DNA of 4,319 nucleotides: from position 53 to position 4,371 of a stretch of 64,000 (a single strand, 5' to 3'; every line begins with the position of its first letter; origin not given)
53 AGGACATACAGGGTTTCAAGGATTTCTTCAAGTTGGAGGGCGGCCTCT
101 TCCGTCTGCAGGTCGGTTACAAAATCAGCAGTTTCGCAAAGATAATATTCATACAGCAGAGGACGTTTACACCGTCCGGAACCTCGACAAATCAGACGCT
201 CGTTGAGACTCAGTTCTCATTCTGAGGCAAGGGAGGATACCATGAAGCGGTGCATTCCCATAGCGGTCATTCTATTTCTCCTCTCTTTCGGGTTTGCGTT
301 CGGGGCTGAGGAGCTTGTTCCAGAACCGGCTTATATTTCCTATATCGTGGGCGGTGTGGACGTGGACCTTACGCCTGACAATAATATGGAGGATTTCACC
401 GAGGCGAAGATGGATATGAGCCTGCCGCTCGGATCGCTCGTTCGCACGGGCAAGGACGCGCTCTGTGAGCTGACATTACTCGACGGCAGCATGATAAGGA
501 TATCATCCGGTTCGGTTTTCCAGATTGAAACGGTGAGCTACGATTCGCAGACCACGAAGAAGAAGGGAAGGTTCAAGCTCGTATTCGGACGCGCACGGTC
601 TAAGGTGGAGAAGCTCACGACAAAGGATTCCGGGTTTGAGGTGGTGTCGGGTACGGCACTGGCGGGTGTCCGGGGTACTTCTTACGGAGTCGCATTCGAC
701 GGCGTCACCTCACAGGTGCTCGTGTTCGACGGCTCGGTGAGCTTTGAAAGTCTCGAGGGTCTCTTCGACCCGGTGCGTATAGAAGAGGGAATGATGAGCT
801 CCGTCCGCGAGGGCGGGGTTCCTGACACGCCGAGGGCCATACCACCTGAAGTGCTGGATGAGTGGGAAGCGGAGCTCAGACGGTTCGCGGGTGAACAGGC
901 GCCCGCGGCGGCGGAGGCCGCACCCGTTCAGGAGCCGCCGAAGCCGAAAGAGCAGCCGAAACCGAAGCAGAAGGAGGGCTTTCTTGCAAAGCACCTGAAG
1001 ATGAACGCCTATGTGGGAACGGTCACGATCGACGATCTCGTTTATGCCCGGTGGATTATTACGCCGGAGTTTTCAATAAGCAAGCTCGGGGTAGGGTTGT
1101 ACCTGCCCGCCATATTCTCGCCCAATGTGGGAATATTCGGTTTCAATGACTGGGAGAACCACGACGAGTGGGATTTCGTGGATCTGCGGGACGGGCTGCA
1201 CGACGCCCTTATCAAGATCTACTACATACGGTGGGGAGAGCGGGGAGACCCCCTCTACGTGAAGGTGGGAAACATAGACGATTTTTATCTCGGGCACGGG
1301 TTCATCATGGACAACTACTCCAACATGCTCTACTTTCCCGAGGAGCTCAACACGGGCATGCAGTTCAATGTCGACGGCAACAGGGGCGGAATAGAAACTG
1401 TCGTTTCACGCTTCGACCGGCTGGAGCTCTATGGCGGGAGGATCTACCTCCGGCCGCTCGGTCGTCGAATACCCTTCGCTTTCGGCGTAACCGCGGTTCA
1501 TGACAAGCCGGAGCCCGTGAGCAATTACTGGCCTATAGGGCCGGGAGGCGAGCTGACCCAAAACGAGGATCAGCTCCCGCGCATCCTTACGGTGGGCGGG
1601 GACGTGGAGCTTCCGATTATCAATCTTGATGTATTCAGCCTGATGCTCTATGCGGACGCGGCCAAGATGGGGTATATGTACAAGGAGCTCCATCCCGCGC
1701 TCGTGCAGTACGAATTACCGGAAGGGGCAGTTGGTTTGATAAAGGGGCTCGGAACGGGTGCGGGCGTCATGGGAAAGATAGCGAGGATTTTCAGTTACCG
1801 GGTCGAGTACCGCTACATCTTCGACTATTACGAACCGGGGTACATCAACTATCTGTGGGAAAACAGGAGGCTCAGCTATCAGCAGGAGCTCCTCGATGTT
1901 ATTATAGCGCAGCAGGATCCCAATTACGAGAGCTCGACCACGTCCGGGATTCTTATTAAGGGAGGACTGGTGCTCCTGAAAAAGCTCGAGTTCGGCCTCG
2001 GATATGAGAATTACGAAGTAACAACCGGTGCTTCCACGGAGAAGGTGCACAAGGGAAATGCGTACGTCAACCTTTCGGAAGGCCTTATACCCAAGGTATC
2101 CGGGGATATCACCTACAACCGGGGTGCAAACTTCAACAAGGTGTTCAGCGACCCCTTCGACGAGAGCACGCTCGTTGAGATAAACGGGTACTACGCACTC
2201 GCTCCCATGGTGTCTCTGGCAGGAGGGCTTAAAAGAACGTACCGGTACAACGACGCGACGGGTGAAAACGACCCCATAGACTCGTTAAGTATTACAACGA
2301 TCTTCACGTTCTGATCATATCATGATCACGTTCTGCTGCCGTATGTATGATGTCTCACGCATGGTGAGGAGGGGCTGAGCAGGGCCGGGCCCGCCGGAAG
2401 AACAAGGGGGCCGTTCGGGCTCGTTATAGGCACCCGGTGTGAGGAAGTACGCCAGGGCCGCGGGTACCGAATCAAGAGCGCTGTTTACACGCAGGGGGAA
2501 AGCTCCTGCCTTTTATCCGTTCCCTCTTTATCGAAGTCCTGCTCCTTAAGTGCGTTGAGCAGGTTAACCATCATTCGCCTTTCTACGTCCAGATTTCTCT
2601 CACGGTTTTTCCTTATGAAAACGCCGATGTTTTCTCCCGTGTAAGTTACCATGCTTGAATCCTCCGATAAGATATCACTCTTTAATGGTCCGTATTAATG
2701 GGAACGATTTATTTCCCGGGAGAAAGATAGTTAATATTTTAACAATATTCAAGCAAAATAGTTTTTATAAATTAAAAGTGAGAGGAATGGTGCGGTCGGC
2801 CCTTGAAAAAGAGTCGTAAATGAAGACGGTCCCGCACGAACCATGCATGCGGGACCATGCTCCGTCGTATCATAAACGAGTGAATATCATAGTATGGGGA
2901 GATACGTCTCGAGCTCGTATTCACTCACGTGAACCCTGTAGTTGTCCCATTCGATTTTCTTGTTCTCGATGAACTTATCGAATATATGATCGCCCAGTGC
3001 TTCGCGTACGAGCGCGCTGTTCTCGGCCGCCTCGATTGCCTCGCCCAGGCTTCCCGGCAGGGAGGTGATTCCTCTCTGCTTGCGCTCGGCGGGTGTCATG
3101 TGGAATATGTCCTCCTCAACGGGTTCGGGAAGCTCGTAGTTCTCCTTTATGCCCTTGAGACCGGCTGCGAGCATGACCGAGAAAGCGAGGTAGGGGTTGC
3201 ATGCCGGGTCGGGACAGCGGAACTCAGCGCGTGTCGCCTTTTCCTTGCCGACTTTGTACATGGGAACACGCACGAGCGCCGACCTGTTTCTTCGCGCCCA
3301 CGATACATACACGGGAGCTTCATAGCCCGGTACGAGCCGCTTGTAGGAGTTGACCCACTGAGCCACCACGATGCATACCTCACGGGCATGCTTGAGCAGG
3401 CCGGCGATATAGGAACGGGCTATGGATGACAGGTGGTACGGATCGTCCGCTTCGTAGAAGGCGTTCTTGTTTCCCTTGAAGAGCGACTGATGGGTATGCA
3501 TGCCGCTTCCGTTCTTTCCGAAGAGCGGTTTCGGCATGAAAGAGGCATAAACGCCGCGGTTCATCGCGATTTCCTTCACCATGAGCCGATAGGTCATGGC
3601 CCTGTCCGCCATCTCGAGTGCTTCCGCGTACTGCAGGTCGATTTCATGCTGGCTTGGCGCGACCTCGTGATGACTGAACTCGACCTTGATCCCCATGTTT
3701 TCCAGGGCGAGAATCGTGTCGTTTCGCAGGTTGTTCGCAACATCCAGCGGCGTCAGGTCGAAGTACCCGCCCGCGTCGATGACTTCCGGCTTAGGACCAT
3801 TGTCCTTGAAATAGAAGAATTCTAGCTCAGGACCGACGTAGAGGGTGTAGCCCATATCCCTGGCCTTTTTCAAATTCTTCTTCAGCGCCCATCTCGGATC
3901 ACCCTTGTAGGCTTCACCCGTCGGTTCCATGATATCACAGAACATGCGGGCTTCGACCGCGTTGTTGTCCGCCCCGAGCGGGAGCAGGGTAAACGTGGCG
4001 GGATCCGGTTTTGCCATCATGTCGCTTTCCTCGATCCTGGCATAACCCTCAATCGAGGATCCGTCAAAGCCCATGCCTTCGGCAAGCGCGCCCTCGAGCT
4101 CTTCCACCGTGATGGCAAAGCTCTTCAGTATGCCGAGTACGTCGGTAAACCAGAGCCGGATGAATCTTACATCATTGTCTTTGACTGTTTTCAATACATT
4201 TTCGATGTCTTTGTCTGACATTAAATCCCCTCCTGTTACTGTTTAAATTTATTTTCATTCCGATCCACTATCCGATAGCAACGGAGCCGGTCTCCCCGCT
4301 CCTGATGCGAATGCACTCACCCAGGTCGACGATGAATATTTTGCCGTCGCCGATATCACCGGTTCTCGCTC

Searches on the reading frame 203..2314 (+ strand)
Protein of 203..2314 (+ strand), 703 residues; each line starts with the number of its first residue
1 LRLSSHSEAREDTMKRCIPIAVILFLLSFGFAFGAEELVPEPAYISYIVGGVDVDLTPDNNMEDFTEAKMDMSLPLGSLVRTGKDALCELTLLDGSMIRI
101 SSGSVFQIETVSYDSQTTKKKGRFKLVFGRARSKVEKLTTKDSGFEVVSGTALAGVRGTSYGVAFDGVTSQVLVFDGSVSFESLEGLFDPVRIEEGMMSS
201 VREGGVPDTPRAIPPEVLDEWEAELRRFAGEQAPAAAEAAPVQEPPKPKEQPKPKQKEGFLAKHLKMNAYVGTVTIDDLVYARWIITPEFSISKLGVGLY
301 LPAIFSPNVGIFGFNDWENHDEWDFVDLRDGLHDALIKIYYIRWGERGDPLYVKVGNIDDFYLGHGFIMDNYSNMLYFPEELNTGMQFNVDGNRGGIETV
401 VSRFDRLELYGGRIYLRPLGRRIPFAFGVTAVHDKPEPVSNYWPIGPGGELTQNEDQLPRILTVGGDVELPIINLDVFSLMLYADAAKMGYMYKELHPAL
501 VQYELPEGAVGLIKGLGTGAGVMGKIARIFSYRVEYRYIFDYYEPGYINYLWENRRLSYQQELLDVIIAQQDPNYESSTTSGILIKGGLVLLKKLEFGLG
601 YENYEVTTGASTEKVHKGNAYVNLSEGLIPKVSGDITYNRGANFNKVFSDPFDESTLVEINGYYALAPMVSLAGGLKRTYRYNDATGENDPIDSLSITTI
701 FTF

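Call 74: search_protein_families(library=pfam, proteins=[window:203-2314:+], max_evalue=0.00001)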
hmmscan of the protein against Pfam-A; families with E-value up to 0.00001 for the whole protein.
window:203-2314:+ (703 aa): 1 family
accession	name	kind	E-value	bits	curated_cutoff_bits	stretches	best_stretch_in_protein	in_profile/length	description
PF04773.18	FecR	-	3.7e-14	53.4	24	1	80-179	3-96/97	FecR protein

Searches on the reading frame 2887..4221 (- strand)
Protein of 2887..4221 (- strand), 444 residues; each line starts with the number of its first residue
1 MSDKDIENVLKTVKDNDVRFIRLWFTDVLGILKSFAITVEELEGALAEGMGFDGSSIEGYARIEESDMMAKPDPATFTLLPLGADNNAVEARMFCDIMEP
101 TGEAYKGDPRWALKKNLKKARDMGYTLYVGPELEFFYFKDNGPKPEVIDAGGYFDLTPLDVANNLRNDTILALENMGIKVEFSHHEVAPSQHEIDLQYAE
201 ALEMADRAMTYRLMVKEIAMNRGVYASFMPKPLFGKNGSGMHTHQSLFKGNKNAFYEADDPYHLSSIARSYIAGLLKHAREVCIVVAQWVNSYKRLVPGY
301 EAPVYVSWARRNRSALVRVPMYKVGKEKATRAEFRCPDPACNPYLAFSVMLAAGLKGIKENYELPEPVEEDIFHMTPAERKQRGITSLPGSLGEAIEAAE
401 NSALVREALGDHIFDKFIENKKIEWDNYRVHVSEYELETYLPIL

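Call 74: search_protein_families(library=pfam, proteins=[window:2887-4221:-], max_evalue=0.00001)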
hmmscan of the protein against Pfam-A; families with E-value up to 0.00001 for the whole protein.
window:2887-4221:- (444 aa): 2 families
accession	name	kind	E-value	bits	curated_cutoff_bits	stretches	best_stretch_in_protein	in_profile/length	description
PF00120.29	Gln-synt_C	-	1.7e-131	438.9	24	1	107-440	2-344/344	Glutamine synthetase, catalytic domain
PF03951.24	Gln-synt_N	-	1.4e-28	98.8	33.4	1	17-100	1-82/82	Glutamine synthetase, beta-Grasp domain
